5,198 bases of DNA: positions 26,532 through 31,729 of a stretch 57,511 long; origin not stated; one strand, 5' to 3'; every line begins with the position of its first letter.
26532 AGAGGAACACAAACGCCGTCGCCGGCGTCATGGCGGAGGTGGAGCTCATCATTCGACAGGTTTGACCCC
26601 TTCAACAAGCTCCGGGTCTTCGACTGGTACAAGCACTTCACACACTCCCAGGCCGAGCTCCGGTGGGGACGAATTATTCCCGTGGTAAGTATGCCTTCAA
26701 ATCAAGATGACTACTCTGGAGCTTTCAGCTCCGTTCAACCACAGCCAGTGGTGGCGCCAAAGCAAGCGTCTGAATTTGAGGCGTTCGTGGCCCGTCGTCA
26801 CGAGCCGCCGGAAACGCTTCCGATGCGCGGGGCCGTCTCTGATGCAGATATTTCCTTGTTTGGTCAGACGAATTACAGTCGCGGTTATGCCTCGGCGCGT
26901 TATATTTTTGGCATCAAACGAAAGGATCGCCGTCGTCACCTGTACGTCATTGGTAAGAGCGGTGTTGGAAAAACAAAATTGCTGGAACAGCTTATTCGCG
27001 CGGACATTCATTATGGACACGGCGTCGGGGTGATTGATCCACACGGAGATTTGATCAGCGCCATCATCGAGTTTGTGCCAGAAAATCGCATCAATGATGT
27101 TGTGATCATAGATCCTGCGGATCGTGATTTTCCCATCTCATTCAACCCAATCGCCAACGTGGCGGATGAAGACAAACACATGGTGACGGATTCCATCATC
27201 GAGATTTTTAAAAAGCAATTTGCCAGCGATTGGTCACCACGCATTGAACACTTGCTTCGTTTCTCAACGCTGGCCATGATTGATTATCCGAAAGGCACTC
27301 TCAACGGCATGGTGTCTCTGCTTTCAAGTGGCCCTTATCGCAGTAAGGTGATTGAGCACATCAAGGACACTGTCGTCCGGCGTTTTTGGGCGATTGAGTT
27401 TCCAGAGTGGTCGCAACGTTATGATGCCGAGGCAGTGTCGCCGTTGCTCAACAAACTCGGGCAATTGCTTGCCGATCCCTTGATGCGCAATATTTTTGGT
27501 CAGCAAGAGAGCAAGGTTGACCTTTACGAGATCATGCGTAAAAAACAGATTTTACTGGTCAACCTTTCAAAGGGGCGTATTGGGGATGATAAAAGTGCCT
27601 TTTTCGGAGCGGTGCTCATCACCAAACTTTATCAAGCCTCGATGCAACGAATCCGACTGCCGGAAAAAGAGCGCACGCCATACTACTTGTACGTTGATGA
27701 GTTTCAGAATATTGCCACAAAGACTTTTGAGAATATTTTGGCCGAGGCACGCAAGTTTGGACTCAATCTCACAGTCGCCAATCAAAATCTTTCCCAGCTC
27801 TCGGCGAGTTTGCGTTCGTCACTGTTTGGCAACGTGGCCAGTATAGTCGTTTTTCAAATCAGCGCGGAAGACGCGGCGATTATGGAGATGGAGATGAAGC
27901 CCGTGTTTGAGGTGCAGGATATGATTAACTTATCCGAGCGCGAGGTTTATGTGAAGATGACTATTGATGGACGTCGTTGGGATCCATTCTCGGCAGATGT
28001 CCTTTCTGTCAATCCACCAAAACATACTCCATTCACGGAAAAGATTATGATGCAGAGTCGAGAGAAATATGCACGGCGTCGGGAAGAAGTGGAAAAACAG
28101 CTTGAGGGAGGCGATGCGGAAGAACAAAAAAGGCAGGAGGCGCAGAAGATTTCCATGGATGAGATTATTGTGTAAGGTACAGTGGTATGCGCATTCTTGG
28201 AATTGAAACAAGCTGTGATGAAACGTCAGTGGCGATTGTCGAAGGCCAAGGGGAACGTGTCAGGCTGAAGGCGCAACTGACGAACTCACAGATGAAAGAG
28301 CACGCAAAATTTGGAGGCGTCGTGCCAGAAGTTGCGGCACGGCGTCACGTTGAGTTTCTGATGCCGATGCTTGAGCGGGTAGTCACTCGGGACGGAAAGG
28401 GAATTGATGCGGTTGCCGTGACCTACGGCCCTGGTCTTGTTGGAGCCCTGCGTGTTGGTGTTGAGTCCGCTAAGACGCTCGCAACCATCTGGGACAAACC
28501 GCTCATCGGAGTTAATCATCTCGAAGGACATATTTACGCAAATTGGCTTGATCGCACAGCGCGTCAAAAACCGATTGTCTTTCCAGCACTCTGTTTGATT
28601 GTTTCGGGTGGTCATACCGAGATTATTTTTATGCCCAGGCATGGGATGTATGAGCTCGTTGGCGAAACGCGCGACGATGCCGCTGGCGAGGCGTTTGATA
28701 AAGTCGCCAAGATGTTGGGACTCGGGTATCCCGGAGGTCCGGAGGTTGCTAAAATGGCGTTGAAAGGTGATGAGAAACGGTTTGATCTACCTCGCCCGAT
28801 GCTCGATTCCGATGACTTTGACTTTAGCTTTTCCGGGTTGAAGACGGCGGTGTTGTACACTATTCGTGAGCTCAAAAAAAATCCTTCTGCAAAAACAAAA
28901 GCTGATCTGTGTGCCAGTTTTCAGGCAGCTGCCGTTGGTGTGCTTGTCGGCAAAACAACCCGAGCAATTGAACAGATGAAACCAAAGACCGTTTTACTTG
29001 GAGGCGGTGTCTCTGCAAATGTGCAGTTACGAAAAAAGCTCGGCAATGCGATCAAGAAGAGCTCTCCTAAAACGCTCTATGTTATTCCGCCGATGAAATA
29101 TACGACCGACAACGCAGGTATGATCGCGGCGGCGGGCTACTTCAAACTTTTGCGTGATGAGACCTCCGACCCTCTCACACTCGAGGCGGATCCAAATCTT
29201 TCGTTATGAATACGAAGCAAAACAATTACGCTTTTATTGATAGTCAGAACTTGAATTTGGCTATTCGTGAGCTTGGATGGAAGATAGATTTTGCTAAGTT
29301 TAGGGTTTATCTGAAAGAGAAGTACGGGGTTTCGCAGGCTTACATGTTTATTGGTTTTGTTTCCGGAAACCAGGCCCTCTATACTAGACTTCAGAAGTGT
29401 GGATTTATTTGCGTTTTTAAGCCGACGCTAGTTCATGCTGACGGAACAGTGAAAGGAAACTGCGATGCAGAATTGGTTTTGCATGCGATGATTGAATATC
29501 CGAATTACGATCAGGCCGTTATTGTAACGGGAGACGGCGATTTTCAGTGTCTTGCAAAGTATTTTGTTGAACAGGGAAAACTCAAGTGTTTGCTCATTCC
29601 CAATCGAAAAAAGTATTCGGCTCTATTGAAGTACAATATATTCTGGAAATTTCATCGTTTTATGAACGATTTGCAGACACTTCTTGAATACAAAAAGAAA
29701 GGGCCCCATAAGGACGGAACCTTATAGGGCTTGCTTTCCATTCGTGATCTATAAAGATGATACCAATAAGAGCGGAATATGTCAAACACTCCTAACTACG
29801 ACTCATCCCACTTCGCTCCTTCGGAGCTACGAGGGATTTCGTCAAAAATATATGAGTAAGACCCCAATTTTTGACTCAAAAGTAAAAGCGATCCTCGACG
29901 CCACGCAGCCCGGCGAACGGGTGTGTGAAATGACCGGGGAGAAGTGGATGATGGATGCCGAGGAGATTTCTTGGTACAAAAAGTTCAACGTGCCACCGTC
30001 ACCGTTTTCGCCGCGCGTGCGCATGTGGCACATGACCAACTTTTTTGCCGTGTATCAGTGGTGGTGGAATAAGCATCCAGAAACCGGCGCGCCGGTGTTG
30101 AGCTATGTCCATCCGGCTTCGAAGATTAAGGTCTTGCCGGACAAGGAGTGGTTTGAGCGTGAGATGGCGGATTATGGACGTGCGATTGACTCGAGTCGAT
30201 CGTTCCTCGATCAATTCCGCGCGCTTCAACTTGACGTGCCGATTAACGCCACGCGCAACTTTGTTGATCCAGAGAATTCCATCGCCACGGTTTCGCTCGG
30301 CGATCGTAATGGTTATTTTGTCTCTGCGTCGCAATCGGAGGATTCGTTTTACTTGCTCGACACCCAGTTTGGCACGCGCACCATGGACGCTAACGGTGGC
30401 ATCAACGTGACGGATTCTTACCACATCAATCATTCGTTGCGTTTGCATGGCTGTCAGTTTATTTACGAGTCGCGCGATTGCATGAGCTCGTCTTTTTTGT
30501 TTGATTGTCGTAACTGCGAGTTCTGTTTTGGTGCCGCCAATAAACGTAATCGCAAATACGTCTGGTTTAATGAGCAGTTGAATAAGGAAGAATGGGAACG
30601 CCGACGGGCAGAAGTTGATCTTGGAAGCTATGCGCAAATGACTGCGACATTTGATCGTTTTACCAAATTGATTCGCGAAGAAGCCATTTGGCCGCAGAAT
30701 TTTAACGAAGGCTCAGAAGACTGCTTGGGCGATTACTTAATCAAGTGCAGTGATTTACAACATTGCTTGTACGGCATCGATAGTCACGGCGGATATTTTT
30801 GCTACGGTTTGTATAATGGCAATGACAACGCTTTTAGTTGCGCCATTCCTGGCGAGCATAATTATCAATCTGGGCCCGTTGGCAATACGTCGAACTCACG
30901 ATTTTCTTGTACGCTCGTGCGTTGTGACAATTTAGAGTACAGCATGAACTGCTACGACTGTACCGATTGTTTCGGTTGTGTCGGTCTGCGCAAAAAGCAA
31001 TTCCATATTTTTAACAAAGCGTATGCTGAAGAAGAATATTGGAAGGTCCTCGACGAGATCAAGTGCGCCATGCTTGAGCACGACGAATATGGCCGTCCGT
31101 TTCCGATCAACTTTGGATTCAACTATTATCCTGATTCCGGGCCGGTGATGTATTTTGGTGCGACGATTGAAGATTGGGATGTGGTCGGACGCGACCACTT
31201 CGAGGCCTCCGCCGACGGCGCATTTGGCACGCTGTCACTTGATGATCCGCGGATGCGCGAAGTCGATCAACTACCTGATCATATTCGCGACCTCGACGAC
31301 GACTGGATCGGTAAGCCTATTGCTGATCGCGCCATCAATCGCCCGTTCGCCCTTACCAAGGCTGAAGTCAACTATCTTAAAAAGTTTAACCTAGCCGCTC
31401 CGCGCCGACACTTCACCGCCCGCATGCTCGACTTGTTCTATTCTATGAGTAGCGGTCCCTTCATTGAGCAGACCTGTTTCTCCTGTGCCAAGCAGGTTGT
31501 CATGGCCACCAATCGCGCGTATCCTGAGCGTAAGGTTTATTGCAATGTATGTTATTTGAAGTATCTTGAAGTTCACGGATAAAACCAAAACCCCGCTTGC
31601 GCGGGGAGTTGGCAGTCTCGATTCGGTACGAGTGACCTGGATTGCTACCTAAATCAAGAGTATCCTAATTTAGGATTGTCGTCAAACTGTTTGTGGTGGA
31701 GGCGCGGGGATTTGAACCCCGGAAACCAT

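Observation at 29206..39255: Five-fold tandem array of an uncharacterised ~577-aa Cys-rich protein, seeded by NYN-domain genes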

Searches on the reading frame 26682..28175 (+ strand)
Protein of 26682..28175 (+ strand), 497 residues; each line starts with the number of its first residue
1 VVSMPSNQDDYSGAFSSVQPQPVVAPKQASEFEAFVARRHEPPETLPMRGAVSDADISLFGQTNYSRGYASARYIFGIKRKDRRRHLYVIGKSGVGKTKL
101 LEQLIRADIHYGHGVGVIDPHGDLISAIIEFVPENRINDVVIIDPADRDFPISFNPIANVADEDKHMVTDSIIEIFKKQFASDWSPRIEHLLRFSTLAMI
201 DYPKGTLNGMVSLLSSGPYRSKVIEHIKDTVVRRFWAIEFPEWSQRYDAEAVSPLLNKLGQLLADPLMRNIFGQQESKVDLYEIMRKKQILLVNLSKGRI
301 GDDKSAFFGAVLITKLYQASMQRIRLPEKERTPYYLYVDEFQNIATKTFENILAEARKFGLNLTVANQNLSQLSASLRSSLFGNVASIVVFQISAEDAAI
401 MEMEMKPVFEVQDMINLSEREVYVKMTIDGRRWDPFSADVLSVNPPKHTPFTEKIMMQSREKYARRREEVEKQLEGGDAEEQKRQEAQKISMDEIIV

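Call 38: search_protein_families(library=pfam, proteins=[window:26682-28175:+], max_evalue=0.01)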
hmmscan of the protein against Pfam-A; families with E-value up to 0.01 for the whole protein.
window:26682-28175:+ (497 aa): 10 families
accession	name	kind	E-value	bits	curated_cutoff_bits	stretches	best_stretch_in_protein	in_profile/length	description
PF10412.15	TrwB_AAD_bind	-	2.1e-10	40.5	20.5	1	81-399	12-316/387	Type IV secretion-system coupling protein DNA-binding domain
PF02534.20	T4SS-DNA_transf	-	1e-08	35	20.1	1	84-397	44-373/468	Type IV secretory system Conjugative DNA transfer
PF12696.13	TraG-D_C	-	3.1e-06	27.6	22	1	334-397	2-70/126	TraM recognition site of TraD and TraG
PF13191.12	AAA_16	-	1.1e-05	26.4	32.6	1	80-128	20-69/167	AAA ATPase domain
PF13401.12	AAA_22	-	2.1e-05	25.3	27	1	82-107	3-28/130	AAA domain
PF13173.12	AAA_14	-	7.7e-05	23.1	27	0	286-396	28-126/129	AAA domain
PF01935.23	DUF87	-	0.00023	21.8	23.2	1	84-155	23-88/220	Helicase HerA, central domain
PF25199.1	nSTAND_NTPase5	-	0.0005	20.4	34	1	79-165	36-124/145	Novel STAND NTPase 5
PF01637.24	ATPase_2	-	0.001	19.4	33.2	0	77-131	13-68/225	ATPase domain predominantly from Archaea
PF03205.20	MobB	-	0.0051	17.1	26.6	0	87-120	2-35/133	Molybdopterin guanine dinucleotide synthesis protein B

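Call 67: search_protein_families(library=padloc, proteins=[window:26682-28175:+], max_evalue=0.1)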
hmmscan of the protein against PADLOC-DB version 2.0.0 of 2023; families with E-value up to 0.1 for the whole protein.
window:26682-28175:+ (497 aa): 13 families
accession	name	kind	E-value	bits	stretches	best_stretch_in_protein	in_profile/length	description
PDLC04140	mad8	-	1.6e-18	65.3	1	83-402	26-263/314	mads_8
PDLC02684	DndH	-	2e-09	33.5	1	74-413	1357-1676/1715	DndH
PDLC04105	HerA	-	1.8e-05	21.5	1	339-377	438-476/576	-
PDLC04098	HerA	-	3.7e-05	20.5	1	343-377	553-587/686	-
PDLC04106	HerA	-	0.00013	18.6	1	342-378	534-570/667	-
PDLC04103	HerA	-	0.00025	17.5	1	339-369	459-489/579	-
PDLC02685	DndH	-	0.0003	16.6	1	268-414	1496-1640/1678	DndH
PDLC04102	HerA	-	0.00047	16.6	1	343-378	525-561/654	-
PDLC04097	HerA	-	0.00081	16.1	1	339-379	495-535/618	-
PDLC04100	HerA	-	0.0018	15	1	338-396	457-511/580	-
PDLC04104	HerA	-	0.0046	13.8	1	338-380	238-280/379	-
PDLC02185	HerA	-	0.0049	13.6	0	344-379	469-504/585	-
PDLC01055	HerA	-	0.0083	13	1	84-118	157-191/532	Type III coevolved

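Call 68: search_protein_families(library=phrogs, proteins=[window:26682-28175:+], max_evalue=0.1)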
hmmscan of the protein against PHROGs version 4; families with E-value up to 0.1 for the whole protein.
window:26682-28175:+ (497 aa): 5 families
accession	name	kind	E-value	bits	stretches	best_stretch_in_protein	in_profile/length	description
phrog_5156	-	unknown function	1.2e-56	193.3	1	76-489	402-821/824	-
phrog_7035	-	unknown function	4.1e-17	62.8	2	251-382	403-551/969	-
phrog_2666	-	head and packaging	3.6e-06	26.9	1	78-126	315-363/555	terminase large subunit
phrog_29086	-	unknown function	0.086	13.1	0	63-119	104-159/238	-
phrog_10509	-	unknown function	0.095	13.4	0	426-444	7-25/64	-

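Call 78: search_solved_structures(query=window:26682-28175:+, max_evalue=0.001)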
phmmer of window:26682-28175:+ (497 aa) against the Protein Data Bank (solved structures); distinct sequences matched with E-value up to 0.001: 2.
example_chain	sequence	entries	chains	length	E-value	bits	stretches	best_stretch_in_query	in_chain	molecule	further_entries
1gl6_A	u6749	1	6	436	4.2e-07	32.4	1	80-200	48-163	ATPASE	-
1e9r_A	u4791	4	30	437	4.2e-07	32.3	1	80-200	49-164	CONJUGAL TRANSFER PROTEIN TRWB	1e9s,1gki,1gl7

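Call 79: search_protein_families(library=ncbifam, proteins=[window:26682-28175:+], max_evalue=0.01)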
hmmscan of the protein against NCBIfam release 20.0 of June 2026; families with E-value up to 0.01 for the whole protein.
window:26682-28175:+ (497 aa): 11 families
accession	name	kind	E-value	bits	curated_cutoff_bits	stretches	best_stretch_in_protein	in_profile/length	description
NF045973.1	conju_CD1115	equivalog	1.3e-14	53.9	250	2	276-398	236-362/442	VirD4-like conjugal transfer protein, CD1115 family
TIGR03743.1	SXT_TraD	subfamily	6.8e-14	51.2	366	2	80-123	171-214/636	conjugative transfer system coupling protein TraD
TIGR03754.1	conj_TOL_TraD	equivalog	3.9e-13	48.8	647.55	2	78-123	174-219/643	type IV conjugative transfer system coupling protein TraD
NF053655.1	CedD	equivalog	1.6e-06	27.1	600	1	75-241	212-359/527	DNA-translocating ATPase CedD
NF041447.1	TrbC_conju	equivalog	0.00044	18.8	800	0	65-120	111-165/685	F-type conjugative transfer protein TrbC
NF045971.1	conju_CD1110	equivalog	0.0008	17.8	325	1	323-403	617-703/752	VirB4-like conjugal transfer ATPase, CD1110 family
NF033849.1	ser_rich_anae_1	subfamily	0.0012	16.3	650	0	346-396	1047-1093/1163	serine-rich protein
NF041326.1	Bacteroid_MobC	subfamily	0.0016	16.9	900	1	303-376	430-500/655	conjugal transfer protein MobC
TIGR03420.1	DnaA_homol_Hda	equivalog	0.0031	17.1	194.8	1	79-147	33-100/226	DnaA regulatory inactivator Hda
TIGR02759.1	TraD_Ftype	equivalog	0.0045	15.8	521.35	0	334-393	409-473/566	type IV conjugative transfer system coupling protein TraD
NF042943.1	HerA_antiphage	equivalog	0.0092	14.6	800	0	342-395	455-504/566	anti-phage-associated helicase HerA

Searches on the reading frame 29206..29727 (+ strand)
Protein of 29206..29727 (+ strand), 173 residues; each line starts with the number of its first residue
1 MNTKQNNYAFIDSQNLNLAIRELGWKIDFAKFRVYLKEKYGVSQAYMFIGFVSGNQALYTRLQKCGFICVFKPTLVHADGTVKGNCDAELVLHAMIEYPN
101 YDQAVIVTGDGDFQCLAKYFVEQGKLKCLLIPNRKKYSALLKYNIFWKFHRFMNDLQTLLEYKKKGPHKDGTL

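Call 3: search_protein_families(library=pfam, proteins=[window:29206-29727:+], max_evalue=1)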
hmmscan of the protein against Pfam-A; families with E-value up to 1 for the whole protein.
window:29206-29727:+ (173 aa): 2 families
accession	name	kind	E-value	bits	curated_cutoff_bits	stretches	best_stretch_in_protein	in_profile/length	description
PF01936.24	NYN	-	3.8e-12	47.4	24.2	1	10-136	5-130/145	NYN domain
PF24876.1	PA4575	-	0.23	11.9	27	1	52-97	25-69/113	PA4575-like protein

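Call 4: search_protein_families(library=ncbifam, proteins=[window:29206-29727:+], max_evalue=1)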
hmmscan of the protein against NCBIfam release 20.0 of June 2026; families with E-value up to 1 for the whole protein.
window:29206-29727:+ (173 aa): 1 family
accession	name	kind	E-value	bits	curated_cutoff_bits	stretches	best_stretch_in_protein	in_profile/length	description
TIGR00288.1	TIGR00288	hypoth_equivalog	0.0097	15.8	178.45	1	69-142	78-146/160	TIGR00288 family NYN domain-containing protein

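Call 67: search_protein_families(library=padloc, proteins=[window:29206-29727:+], max_evalue=0.1)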
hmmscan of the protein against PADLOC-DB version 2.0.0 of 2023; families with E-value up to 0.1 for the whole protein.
window:29206-29727:+ (173 aa): 1 family
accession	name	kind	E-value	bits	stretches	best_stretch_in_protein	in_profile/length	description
PDLC01154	NYN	-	4.8e-06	24.2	1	9-116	150-261/310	"LabA-like protein, NYN family nuclease"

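Call 68: search_protein_families(library=phrogs, proteins=[window:29206-29727:+], max_evalue=0.1)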
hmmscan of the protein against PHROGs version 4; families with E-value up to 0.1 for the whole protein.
window:29206-29727:+ (173 aa): 0 families

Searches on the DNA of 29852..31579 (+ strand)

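Call 55: search_rna_families(source=L076, start=8250, end=8700, threshold=evalue, max_evalue=1, show_alignments=3)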
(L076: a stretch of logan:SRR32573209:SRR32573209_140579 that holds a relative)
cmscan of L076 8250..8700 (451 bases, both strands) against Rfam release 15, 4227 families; matches with E-value up to 1: 9.
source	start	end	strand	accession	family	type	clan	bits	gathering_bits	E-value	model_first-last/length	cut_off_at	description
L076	8534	8597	-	RF02968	DUF3800-IX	Gene; sRNA;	-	49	36.8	1.2e-09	1-67/67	no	DUF3800-IX RNA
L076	8432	8502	-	RF00023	tmRNA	Gene;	CL00001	41.7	47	2.1e-15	1-374/374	no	transfer-messenger RNA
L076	8436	8502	-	RF01684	mascRNA-menRNA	Gene;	-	31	42.5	0.00018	1-56/56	no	MALAT1-associated small cytoplasmic RNA/MEN beta RNA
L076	8307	8377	-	RF01772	rnk_pseudo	Cis-reg; leader;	-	20.2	55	0.45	1-108/108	no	Pseudomonas rnk leader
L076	8250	8459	-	RF04321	tmRNA_permuted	Gene;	-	18.8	47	0.075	36-89/213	3'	permuted transfer-messenger RNA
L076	8316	8339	+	RF00195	RsmY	Gene; sRNA;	CL00106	17.8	57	0.035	98-121/121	no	RsmY RNA family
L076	8314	8385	-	RF01400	istR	Gene; antitoxin;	-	17.3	45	0.4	1-130/130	no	istR Hfq binding RNA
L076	8289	8356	+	RF02621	BSnc120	Gene; sRNA;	-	17.1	114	0.51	1-88/88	no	Brucella sRNA 120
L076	8277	8341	-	RF01696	Chlorobi-1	Gene; sRNA;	-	14.8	50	0.25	1-67/67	no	Chlorobi-1 RNA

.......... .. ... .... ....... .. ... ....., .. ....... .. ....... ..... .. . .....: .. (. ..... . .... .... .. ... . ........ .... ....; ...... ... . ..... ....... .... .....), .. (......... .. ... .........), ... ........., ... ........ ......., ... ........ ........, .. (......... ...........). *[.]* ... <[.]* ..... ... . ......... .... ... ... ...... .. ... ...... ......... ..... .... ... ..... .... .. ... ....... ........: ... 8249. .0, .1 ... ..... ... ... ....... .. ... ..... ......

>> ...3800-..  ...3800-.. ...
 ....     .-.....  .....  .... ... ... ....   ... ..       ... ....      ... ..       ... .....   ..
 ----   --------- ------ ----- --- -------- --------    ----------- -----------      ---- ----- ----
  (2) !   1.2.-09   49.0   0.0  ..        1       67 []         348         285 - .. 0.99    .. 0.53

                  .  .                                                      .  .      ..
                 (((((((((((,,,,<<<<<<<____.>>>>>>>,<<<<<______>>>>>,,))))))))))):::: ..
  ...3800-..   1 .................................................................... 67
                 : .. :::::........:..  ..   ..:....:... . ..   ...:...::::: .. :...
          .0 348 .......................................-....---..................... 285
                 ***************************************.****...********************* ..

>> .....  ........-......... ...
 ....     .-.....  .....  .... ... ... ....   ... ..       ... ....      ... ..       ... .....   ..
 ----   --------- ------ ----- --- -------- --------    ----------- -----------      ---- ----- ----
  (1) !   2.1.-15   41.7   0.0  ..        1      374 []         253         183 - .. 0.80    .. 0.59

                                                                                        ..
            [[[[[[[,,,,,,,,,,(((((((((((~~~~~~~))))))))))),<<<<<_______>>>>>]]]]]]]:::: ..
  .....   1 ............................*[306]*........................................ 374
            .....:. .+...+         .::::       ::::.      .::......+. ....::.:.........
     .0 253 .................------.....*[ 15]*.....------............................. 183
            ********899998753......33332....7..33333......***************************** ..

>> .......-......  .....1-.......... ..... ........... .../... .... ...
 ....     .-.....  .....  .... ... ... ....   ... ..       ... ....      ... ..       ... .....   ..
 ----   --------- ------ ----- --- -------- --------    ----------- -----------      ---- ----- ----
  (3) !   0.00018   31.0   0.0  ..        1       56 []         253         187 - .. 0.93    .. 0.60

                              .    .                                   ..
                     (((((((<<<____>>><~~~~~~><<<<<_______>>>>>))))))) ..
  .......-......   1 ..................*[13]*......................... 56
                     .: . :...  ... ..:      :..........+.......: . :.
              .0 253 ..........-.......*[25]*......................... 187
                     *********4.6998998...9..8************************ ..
